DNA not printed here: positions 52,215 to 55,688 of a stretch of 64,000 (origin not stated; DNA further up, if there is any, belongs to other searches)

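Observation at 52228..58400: Tn3-family transposon with a tyrosine recombinase and DUF1016 cargo, ~90-bp terminal inverted repeats, inserted beside a relic of a related tnpA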

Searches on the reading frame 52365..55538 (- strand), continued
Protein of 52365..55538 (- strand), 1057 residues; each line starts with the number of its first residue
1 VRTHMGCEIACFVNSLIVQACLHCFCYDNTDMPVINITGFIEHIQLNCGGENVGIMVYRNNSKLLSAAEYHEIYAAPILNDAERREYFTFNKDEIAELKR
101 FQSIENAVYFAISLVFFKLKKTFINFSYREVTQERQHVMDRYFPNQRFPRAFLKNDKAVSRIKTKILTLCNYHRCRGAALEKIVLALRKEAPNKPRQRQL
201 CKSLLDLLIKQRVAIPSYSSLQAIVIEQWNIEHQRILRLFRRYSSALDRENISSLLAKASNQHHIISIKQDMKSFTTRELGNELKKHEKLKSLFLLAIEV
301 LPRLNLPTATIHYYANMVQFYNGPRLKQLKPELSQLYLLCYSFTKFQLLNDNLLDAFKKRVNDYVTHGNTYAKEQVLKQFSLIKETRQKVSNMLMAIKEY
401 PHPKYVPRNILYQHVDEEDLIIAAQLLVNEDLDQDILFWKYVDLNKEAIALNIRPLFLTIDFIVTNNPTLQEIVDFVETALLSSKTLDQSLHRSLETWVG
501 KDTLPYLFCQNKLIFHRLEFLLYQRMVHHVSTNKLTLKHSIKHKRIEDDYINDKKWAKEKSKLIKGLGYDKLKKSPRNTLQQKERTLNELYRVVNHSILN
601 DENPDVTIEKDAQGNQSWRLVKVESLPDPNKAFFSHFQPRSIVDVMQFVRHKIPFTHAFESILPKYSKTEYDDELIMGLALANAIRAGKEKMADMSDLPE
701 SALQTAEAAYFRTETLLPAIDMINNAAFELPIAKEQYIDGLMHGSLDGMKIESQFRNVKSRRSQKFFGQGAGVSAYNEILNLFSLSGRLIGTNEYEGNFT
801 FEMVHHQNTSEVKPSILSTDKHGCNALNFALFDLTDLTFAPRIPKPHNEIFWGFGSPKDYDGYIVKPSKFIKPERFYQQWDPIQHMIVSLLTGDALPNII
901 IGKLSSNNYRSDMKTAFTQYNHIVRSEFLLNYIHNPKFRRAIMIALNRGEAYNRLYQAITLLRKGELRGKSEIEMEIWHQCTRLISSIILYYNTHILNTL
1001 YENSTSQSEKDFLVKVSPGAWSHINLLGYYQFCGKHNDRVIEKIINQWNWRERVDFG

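Call 23: find_encoding_contigs(protein=P0040, flank=8000, max_places=2)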
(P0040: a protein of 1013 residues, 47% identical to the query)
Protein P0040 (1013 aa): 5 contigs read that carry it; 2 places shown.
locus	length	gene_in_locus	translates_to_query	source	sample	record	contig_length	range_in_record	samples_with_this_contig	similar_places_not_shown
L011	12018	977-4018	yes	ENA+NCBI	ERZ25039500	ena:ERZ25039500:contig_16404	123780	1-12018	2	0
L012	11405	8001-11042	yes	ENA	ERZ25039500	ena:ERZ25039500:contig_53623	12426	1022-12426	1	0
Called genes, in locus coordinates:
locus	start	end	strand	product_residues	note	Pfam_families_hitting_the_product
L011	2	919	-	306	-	?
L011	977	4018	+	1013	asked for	PF13700:DUF4158, PF01526:DDE_Tnp_Tn3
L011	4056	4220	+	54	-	-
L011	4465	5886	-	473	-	-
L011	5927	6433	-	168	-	PF07929:PRiA4_ORF3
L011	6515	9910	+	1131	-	PF13428:TPR_14 (faint), PF13424:TPR_12 (weak)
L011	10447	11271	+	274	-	-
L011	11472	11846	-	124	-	PF19776:DUF6262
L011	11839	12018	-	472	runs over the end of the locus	PF13102:Phage_int_SAM_5 (faint), PF00589:Phage_integrase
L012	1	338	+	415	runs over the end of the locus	PF00665:rve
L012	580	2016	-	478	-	PF04326:SLFN_AlbA_2, PF13749:HATPase_c_4, PF03965:Penicillinase_R (weak)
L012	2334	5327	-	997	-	PF13700:DUF4158, PF01526:DDE_Tnp_Tn3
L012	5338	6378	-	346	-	PF00589:Phage_integrase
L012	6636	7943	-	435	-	-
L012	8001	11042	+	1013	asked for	PF13700:DUF4158, PF01526:DDE_Tnp_Tn3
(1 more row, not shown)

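Call 25: find_related_loci(query=A1, collection=metagenome_contigs, flank=6000)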
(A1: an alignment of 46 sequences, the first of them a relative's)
Query A1 (1026 aa) in metagenome_contigs; peptide patterns used: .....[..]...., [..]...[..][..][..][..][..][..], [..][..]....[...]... (x = any residue, [..] = any of these).
183 stretches matched a pattern; 37 encode a relative of the query (tblastn E <= 1e-3); 37 distinct loci.
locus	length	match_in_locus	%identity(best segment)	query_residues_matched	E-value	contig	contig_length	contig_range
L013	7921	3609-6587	53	31-1024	0e+0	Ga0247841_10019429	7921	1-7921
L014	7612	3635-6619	53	31-1024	0e+0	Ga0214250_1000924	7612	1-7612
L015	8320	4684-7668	53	31-1024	0e+0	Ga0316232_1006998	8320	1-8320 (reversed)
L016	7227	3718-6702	53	31-1024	0e+0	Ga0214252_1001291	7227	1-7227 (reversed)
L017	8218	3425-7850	53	31-1024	0e+0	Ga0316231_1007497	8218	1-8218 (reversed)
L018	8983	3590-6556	51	39-1026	0e+0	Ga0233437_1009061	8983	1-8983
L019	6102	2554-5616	51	30-1025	0e+0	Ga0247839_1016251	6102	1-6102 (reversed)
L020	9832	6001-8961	48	30-1020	0e+0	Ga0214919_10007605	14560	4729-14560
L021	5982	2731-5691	47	31-1021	0e+0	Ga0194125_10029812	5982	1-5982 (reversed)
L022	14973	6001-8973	46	31-1021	0e+0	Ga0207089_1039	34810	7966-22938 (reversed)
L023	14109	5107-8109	46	29-1017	0e+0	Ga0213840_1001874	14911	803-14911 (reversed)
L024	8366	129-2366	55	279-1025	0e+0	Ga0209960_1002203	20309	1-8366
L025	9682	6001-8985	55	30-1024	0e+0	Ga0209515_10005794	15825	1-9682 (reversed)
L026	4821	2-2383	43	232-1024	0e+0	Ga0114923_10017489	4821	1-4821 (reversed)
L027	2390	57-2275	56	279-1025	0e+0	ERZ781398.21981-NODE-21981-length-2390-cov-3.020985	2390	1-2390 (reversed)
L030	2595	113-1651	56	514-1026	0e+0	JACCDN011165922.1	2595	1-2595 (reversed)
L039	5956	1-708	51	791-1026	2e-78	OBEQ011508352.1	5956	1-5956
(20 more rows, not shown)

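Call 36: get_annotated_region(hit=H35, flank=2500)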
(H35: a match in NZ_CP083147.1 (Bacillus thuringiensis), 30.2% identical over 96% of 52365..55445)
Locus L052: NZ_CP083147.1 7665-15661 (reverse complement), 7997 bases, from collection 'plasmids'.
description: Bacillus thuringiensis strain GC-91 plasmid pCH_186-c, complete sequence
organism: Bacillus thuringiensis (NCBI taxid 1428)
taxonomy: Bacteria; Bacillota; Bacilli; Bacillales; Bacillaceae; Bacillus; Bacillus thuringiensis
host: -; source: whole organism,Biopesticide Agree WP; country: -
typing (MOB-suite, as given by PLSDB): mobilizable; replicon rep_cluster_1721; relaxase MOBC
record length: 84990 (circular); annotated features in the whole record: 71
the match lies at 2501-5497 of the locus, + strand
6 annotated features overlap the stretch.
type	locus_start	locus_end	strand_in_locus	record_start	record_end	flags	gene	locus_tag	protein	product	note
CDS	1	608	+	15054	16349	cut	istA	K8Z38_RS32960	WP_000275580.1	IS21-like element IS232 family transposase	GO:0006313 - DNA transposition [Evidence IEA]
CDS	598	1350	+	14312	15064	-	istB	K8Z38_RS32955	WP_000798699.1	IS21-like element IS232 family helper ATPase IstB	-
CDS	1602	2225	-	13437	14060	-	-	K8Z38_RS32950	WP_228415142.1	recombinase family protein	GO:0006310 - DNA recombination [Evidence IEA]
CDS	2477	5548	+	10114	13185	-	-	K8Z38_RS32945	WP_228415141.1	Tn3 family transposase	-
CDS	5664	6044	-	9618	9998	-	-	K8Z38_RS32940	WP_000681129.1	DUF6262 family protein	-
CDS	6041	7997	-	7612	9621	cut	-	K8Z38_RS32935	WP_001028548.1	tyrosine-type recombinase/integrase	GO:0015074 - DNA integration [Evidence IEA]; GO:0006310 - DNA recombination [Evidence IEA]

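Call 37: get_annotated_region(hit=H41, flank=4000)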
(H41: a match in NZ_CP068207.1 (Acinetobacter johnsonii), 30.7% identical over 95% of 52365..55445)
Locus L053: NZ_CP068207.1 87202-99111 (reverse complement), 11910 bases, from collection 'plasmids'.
description: Acinetobacter johnsonii strain FDAARGOS_1092 plasmid unnamed5
organism: Acinetobacter johnsonii (NCBI taxid 40214)
taxonomy: Bacteria; Pseudomonadota; Gammaproteobacteria; Moraxellales; Moraxellaceae; Acinetobacter; Acinetobacter johnsonii
host: -; source: -; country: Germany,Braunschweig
typing (MOB-suite, as given by PLSDB): non-mobilizable
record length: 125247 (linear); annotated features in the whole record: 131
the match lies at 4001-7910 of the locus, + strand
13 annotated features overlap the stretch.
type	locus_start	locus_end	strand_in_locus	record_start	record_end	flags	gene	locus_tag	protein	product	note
CDS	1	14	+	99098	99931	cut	-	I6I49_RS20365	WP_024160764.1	hypothetical protein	-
CDS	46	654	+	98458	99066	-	-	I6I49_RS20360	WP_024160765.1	hypothetical protein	-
CDS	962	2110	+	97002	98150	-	-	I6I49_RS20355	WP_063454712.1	hypothetical protein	-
CDS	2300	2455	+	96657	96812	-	-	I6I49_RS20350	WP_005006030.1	hypothetical protein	-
CDS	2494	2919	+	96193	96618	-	-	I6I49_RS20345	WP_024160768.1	hypothetical protein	-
CDS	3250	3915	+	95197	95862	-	-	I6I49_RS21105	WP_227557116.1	hypothetical protein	-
CDS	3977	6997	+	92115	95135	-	-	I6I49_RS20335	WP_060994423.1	Tn3 family transposase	-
CDS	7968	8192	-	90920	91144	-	-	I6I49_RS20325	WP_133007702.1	hypothetical protein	-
CDS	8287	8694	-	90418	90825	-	-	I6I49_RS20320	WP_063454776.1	DUF4345 domain-containing protein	-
CDS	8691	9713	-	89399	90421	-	-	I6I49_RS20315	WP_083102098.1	sterol desaturase family protein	GO:0006629 - lipid metabolic process [Evidence IEA]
CDS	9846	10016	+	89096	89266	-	-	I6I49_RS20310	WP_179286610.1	hypothetical protein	-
CDS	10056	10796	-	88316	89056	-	istB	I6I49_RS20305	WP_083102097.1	IS21-like element helper ATPase IstB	-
CDS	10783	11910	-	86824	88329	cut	istA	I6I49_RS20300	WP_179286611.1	IS21 family transposase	-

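Call 38: get_annotated_region(hit=H56, flank=2500)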
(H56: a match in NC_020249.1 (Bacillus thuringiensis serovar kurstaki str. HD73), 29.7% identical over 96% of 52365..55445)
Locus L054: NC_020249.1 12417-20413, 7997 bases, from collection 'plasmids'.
description: Bacillus thuringiensis serovar kurstaki str. HD73 plasmid pHT73, complete sequence
organism: Bacillus thuringiensis serovar kurstaki str. HD73 (NCBI taxid 1279365)
taxonomy: Bacteria; Bacillota; Bacilli; Bacillales; Bacillaceae; Bacillus; Bacillus thuringiensis; Bacillus thuringiensis serovar kurstaki str. HD73
host: -; source: -; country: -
typing (MOB-suite, as given by PLSDB): mobilizable; replicon rep_cluster_1721; relaxase MOBC
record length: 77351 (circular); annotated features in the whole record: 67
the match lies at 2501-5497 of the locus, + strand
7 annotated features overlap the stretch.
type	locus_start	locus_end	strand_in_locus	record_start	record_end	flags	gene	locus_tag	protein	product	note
CDS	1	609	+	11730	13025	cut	istA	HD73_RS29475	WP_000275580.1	IS21-like element IS232 family transposase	GO:0006313 - DNA transposition [Evidence IEA]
CDS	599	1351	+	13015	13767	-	istB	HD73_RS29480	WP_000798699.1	IS21-like element IS232 family helper ATPase IstB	-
CDS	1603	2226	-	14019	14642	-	-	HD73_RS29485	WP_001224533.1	recombinase family protein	GO:0006310 - DNA recombination [Evidence IEA]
CDS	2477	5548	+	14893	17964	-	-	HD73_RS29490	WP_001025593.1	Tn3 family transposase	-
CDS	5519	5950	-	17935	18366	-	-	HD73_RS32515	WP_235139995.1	hypothetical protein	-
CDS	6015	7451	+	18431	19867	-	-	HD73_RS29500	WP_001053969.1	IS4-like element IS231C family transposase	GO:0006313 - DNA transposition [Evidence IEA]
CDS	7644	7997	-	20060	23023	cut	-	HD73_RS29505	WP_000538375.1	Tn3 family transposase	-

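Call 48: search_protein_families(library=pfam, proteins=[L004:6692-7762:-, L004:4438-5334:-, L004:5334-6683:-], max_evalue=0.01)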
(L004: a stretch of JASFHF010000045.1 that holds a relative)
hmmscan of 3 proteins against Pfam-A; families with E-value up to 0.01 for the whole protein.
L004:6692-7762:- (356 aa): 2 families
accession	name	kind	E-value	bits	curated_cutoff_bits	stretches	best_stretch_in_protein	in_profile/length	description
PF17761.7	DUF1016_N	-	1.1e-39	136.1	32.8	1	21-157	1-137/137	DUF1016 N-terminal domain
PF06250.17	YhcG_C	-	4.6e-38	131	32.5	1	186-330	3-148/157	YhcG PDDEXK nuclease domain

L004:4438-5334:- (298 aa): 1 family
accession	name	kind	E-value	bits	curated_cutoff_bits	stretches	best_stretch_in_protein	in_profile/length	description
PF04381.17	RdgC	-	4.4e-90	302.4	25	1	1-296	1-296/298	Putative exonuclease, RdgC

L004:5334-6683:- (449 aa): 3 families
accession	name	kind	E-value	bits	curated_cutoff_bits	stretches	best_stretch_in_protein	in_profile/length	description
PF00589.27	Phage_integrase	-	5.4e-06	26.7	27.1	1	217-415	2-169/172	Phage integrase family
PF13495.12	Phage_int_SAM_4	-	0.0005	20.9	27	0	71-111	15-52/85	Phage integrase, N-terminal SAM-like domain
PF02899.23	Phage_int_SAM_1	-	0.00058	20.5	22.3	0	64-112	7-55/83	Phage integrase, N-terminal SAM-like domain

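Call 70: search_protein_families(library=padloc, proteins=[L004:6692-7762:-], max_evalue=0.01)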
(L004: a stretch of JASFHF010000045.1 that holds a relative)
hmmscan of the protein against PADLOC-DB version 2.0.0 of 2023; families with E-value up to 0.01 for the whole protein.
L004:6692-7762:- (356 aa): 33 families (the best 25 are shown)
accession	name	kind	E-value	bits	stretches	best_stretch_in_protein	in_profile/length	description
PDLC04807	PDC-S02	-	1e-108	361.7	1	12-349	10-348/351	-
PDLC04822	PDC-S02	-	6e-90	299.8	1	12-308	7-293/294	-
PDLC04817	PDC-S02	-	9.1e-76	253.1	2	14-213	7-206/286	-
PDLC04831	PDC-S02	-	1e-73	246.8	1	10-331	6-332/346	-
PDLC04795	PDC-S02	-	3e-73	245.1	1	11-344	20-348/357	-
PDLC04803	PDC-S02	-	2.5e-66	222.1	1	78-347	4-265/269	-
PDLC04810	PDC-S02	-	7.5e-66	220.8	1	11-336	7-340/355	-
PDLC04825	PDC-S02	-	2.3e-62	208.3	1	8-191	7-190/193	-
PDLC04820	PDC-S02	-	3.2e-52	175.6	1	11-329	22-309/332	-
PDLC04827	PDC-S02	-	4.5e-52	175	1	11-238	6-230/234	-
PDLC04821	PDC-S02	-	2.2e-38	129.5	1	12-134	7-129/133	-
PDLC04813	PDC-S02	-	2.4e-38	129.7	1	186-345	7-167/175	-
PDLC04812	PDC-S02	-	1.1e-33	114.3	1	13-157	6-148/151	-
PDLC04826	PDC-S02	-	6e-30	102.5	1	13-227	9-217/222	-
PDLC04802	PDC-S02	-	4e-28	96.7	2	14-132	8-126/171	-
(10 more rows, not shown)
